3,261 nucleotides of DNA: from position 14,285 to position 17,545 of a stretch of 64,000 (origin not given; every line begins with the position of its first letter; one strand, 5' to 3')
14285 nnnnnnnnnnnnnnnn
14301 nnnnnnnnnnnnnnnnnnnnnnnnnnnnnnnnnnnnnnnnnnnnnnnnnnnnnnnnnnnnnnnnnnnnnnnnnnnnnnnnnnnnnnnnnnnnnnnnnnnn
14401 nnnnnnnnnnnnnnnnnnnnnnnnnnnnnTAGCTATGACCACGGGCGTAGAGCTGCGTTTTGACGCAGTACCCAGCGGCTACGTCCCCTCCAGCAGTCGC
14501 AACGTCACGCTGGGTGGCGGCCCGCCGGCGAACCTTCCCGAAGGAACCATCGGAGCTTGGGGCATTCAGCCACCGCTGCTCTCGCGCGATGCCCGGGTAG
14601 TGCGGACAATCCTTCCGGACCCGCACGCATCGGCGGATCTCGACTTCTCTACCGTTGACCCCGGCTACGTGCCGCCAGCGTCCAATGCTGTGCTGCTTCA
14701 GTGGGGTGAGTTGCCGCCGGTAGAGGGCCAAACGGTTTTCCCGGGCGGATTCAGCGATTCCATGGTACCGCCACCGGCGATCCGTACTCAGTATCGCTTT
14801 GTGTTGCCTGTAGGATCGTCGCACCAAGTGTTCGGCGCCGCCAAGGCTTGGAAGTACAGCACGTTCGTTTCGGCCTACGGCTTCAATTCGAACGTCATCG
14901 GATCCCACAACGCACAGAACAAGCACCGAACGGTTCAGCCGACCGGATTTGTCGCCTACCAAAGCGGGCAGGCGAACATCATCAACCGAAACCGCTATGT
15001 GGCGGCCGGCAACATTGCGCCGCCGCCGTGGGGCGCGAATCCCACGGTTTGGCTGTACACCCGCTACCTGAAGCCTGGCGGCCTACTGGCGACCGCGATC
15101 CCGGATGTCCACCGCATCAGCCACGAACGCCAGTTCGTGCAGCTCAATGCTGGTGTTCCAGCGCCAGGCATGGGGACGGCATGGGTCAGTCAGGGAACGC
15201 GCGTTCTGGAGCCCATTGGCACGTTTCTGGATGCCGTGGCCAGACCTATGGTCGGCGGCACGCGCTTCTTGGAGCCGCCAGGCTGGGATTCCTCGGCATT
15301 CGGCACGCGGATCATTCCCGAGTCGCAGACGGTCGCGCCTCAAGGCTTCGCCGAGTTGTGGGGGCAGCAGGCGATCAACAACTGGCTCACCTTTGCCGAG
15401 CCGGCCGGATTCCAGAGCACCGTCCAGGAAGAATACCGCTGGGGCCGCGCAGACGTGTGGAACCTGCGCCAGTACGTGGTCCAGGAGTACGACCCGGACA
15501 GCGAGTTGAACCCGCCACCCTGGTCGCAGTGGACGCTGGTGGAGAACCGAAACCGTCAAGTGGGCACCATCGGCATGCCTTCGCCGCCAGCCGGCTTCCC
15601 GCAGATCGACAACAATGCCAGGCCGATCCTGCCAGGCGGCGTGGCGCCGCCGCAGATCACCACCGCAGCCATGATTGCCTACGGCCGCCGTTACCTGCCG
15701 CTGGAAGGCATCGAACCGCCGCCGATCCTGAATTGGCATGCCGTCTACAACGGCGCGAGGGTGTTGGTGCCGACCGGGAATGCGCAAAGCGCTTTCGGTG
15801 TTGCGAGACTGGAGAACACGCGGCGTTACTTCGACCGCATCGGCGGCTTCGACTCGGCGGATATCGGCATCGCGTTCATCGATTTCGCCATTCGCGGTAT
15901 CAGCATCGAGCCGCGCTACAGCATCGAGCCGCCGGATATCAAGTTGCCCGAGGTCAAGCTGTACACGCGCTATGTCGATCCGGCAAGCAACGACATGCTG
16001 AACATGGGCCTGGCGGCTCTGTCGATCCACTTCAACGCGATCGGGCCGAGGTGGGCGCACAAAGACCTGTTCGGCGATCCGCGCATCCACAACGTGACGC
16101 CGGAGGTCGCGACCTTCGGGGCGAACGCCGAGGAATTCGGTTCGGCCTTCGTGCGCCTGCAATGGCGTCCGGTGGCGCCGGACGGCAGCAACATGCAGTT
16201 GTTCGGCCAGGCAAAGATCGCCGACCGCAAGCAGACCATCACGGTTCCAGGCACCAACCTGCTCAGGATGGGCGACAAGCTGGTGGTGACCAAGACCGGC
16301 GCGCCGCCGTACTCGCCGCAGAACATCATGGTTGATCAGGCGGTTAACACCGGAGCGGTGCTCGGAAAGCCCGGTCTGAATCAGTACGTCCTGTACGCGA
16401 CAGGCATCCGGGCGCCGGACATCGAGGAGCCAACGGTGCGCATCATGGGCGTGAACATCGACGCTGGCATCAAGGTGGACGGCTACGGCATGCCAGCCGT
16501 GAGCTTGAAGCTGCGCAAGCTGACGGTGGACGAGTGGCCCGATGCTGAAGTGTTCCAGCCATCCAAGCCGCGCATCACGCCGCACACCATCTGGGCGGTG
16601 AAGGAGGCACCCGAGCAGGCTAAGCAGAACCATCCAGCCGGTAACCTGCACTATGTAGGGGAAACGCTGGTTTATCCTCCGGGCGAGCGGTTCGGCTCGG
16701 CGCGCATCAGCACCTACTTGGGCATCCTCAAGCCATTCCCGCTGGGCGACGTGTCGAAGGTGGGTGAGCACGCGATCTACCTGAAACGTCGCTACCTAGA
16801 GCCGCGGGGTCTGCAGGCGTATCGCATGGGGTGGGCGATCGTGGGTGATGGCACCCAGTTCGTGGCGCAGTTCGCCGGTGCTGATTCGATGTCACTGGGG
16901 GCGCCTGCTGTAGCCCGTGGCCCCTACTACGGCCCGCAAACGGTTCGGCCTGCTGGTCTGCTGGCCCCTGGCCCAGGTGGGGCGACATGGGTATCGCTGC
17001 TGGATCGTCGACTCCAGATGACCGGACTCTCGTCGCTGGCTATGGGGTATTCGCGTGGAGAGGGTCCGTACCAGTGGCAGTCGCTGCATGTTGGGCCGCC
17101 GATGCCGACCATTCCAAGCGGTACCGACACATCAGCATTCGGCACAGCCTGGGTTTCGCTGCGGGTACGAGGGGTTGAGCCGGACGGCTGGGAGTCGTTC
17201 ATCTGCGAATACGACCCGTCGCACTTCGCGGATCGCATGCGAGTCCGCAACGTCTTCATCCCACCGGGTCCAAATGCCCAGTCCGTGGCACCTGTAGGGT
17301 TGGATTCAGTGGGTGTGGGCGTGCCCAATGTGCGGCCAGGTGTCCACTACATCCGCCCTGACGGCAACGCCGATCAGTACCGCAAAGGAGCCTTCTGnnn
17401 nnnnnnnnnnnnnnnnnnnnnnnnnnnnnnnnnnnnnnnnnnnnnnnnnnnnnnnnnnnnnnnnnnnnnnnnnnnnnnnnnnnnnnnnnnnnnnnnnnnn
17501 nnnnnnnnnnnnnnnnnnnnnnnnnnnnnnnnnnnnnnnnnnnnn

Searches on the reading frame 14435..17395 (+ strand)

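Call 57: search_protein_families(library=phrogs, proteins=[window:14435-17395:+], max_evalue=0.00001)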
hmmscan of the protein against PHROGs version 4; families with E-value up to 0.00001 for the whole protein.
window:14435-17395:+ (987 aa): 1 family
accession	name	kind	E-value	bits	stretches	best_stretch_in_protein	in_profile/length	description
phrog_11272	-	unknown function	0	1771.3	1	1-987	1-1041/1041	-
